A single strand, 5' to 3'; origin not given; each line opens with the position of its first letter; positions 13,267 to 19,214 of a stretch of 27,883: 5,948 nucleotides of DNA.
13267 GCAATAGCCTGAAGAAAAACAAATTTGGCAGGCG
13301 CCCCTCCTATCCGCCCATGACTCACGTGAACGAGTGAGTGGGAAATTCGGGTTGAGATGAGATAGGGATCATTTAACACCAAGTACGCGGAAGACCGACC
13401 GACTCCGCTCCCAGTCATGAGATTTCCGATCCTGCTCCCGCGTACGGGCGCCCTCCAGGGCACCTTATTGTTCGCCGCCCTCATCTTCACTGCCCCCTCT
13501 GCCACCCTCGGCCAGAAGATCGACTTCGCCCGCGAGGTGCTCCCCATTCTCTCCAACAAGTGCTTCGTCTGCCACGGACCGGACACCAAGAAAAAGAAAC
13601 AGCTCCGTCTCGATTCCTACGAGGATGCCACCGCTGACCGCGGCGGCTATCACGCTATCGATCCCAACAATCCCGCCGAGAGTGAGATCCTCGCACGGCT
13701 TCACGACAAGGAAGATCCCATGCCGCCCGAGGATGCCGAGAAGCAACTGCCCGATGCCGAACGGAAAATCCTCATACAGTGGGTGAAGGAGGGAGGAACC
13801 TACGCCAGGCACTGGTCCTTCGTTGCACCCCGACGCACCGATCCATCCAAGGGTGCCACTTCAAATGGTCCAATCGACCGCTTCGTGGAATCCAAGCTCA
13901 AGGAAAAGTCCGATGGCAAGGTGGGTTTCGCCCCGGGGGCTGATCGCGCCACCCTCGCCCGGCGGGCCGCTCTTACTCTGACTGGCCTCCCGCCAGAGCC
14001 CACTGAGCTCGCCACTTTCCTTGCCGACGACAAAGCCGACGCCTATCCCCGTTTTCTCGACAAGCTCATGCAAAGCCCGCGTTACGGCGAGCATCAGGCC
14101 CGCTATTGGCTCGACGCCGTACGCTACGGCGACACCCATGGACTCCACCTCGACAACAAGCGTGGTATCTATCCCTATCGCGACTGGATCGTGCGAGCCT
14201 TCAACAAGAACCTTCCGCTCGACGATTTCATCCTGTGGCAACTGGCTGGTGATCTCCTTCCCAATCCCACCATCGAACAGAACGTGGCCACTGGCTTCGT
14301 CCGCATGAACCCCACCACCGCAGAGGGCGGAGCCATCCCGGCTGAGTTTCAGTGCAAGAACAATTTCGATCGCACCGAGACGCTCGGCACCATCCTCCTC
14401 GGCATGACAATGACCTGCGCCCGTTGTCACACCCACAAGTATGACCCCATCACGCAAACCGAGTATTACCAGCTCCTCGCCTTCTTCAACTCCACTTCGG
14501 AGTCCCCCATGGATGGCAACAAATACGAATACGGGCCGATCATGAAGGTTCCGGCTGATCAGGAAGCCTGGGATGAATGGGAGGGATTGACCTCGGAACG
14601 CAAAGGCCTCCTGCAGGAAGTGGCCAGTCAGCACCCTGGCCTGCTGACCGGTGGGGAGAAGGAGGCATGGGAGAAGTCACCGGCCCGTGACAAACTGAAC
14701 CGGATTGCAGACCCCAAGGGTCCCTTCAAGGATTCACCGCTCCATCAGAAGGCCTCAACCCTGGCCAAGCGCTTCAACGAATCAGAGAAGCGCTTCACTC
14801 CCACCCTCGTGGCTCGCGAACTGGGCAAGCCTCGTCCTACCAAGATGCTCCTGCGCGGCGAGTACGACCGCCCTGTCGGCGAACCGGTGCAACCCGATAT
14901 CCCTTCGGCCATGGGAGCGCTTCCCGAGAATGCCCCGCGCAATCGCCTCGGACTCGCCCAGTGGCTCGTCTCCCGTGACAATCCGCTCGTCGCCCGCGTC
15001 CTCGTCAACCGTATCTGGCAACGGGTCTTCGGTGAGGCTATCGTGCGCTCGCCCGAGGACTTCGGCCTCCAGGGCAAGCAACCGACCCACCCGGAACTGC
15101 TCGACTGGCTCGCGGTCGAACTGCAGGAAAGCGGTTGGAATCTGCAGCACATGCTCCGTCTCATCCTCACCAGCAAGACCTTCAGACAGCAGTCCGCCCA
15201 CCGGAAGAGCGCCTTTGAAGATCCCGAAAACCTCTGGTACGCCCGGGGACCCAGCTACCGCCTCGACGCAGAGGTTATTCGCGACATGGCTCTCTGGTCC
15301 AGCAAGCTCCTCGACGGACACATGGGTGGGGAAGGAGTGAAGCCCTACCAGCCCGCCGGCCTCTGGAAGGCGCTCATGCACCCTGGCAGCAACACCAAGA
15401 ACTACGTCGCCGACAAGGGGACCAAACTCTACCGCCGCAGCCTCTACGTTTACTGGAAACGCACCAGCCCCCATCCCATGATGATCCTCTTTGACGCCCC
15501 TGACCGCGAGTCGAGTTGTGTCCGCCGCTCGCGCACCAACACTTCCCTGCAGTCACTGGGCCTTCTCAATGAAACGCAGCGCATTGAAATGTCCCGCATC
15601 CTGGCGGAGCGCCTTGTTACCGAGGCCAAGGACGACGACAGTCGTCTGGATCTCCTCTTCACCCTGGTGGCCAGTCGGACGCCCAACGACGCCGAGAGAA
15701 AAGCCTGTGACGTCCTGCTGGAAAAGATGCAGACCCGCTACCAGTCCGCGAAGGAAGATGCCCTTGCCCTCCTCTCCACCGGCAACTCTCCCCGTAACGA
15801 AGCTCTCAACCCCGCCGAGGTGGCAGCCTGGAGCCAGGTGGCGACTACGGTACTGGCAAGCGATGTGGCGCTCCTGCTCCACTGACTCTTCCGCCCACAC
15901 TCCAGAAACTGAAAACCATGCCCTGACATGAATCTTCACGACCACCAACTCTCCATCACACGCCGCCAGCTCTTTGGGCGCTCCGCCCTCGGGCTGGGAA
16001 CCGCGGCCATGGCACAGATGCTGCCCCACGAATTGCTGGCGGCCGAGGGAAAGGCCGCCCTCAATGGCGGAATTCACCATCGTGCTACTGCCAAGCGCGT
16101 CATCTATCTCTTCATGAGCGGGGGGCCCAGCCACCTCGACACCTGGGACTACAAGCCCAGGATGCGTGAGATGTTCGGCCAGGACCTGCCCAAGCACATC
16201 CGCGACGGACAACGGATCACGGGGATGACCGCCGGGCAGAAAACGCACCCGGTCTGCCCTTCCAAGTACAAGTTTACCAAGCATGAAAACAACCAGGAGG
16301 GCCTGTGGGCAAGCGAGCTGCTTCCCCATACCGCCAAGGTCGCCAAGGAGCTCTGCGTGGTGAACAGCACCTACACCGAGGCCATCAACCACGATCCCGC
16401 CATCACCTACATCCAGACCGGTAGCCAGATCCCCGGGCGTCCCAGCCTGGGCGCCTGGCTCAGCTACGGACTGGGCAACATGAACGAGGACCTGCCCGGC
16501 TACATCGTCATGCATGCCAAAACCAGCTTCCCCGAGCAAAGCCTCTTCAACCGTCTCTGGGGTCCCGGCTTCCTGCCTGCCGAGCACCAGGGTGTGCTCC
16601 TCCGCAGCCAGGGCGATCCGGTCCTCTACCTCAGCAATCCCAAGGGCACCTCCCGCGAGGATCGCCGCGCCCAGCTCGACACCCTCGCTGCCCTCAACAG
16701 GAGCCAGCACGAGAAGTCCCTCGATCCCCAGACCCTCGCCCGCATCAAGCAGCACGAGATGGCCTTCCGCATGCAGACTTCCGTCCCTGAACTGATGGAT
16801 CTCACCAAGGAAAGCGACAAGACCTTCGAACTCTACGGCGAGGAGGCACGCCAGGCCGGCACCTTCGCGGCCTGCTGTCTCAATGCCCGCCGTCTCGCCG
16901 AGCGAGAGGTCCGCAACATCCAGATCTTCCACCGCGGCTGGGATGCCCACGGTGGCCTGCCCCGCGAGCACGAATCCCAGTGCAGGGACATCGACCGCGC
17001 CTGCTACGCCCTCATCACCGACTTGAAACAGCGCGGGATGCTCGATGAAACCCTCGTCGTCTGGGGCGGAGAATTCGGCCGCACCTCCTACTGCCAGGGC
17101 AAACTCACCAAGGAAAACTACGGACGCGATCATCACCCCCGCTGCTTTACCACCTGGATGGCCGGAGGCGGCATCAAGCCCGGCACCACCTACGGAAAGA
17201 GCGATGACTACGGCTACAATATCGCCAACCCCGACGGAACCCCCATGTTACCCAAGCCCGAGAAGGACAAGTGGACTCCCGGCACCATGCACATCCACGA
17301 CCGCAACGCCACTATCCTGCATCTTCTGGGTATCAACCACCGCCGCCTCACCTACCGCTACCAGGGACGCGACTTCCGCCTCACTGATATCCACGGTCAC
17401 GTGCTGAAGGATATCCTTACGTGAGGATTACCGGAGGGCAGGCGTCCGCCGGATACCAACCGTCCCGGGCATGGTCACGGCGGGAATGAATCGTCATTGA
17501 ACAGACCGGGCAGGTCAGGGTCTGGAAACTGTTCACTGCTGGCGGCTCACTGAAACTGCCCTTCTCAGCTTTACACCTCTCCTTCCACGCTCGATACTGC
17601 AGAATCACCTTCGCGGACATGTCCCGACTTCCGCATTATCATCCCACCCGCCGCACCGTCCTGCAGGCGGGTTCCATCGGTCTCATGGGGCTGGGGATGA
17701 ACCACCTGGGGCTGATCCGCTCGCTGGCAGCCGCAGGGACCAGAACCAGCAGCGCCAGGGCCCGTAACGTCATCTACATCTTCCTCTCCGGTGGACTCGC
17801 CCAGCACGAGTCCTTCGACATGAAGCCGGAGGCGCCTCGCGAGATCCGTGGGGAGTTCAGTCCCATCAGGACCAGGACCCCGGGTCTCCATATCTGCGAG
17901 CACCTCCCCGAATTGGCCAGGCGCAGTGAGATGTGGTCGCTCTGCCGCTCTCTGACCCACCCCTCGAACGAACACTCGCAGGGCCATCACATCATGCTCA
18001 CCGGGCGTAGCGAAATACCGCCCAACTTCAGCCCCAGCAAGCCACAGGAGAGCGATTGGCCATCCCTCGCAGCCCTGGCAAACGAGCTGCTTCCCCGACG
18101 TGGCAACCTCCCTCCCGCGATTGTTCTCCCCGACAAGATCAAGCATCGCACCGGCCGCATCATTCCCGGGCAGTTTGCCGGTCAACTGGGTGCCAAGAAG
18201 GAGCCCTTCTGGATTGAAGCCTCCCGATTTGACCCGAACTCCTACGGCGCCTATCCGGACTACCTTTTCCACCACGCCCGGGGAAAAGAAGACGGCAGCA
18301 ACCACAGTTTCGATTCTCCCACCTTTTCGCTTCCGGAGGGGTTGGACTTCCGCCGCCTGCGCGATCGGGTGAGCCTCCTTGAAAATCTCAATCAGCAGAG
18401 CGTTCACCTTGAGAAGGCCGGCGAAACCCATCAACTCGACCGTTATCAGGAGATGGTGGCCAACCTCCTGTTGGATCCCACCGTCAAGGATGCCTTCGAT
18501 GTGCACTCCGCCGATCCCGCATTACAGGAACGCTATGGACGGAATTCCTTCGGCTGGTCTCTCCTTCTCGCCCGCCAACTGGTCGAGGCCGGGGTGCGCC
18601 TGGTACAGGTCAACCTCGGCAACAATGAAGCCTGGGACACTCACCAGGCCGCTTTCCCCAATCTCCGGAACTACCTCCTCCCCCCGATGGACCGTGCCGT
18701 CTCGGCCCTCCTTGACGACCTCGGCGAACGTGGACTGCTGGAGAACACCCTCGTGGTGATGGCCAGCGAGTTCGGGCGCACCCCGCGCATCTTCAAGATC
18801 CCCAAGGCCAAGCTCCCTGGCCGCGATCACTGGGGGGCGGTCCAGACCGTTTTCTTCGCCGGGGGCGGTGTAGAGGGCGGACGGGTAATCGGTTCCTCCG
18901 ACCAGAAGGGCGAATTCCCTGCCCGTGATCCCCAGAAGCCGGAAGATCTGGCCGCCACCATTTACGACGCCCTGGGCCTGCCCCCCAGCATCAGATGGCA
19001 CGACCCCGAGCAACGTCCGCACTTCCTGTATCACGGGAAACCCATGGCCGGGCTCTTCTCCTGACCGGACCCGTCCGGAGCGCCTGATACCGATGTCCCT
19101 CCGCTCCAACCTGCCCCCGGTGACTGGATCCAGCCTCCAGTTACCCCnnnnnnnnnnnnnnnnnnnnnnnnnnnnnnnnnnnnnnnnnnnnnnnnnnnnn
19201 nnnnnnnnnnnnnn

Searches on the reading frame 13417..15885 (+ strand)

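Call 8: search_protein_families(library=pfam, proteins=[window:13417-15885:+], max_evalue=0.001)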
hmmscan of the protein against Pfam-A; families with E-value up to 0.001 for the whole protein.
window:13417-15885:+ (822 aa): 5 families
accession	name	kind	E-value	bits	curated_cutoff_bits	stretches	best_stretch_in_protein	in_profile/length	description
PF07587.16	PSD1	-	6.7e-94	314.3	28.5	1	509-765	1-241/244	Protein of unknown function (DUF1553)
PF07583.16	PSCyt2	-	4.2e-74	249.4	29.8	1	152-361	1-208/209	Protein of unknown function (DUF1549)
PF07635.16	PSCyt1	-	6.4e-11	43.1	22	1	49-106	1-59/59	Planctomycete cytochrome C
PF00034.26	Cytochrom_C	-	3.6e-05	25.4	21.3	0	46-124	9-87/90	Cytochrome c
PF13442.11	Cytochrome_CBB3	-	0.00023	21.9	27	0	45-123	10-68/68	Cytochrome C oxidase, cbb3-type, subunit III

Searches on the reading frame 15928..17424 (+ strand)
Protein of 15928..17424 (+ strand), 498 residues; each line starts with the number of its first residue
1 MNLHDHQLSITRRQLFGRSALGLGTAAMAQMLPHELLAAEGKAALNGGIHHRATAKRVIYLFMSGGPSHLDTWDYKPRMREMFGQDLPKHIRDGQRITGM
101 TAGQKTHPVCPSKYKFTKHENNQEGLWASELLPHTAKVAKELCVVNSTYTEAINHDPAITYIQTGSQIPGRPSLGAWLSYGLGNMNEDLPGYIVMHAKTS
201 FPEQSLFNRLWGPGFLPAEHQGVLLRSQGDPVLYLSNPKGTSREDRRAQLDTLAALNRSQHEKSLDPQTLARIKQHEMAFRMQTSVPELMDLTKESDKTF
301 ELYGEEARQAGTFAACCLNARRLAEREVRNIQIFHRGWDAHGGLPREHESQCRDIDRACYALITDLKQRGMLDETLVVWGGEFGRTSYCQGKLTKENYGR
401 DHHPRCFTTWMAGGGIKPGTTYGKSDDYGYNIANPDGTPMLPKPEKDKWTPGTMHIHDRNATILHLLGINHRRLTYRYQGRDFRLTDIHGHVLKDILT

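Call 8: search_protein_families(library=pfam, proteins=[window:15928-17424:+], max_evalue=0.001)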
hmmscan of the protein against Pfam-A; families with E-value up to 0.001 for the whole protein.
window:15928-17424:+ (498 aa): 1 family
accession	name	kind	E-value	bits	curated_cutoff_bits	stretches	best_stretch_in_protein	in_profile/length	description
PF07394.17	DUF1501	-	4.1e-146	487.6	27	1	55-497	1-390/390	Protein of unknown function (DUF1501)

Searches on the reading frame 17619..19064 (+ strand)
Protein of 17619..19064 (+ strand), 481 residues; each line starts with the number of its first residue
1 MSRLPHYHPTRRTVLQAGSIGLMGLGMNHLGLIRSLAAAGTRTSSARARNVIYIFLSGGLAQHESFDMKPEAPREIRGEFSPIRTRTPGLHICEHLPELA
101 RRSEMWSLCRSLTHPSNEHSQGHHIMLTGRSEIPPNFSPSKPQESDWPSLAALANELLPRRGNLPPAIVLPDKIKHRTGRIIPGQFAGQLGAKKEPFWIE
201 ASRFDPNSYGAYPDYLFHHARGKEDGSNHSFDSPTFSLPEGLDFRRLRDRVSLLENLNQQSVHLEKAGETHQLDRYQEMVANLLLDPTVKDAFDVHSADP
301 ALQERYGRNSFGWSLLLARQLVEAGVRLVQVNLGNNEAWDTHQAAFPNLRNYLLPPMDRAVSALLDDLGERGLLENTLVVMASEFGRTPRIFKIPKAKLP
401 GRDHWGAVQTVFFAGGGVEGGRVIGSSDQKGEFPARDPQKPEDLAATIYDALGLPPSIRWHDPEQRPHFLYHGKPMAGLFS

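Call 8: search_protein_families(library=pfam, proteins=[window:17619-19064:+], max_evalue=0.001)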
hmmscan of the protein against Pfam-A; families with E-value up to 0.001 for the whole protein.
window:17619-19064:+ (481 aa): 1 family
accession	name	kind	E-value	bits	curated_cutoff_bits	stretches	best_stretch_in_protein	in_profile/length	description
PF07394.17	DUF1501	-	3.8e-81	273.7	27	1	48-467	1-376/390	Protein of unknown function (DUF1501)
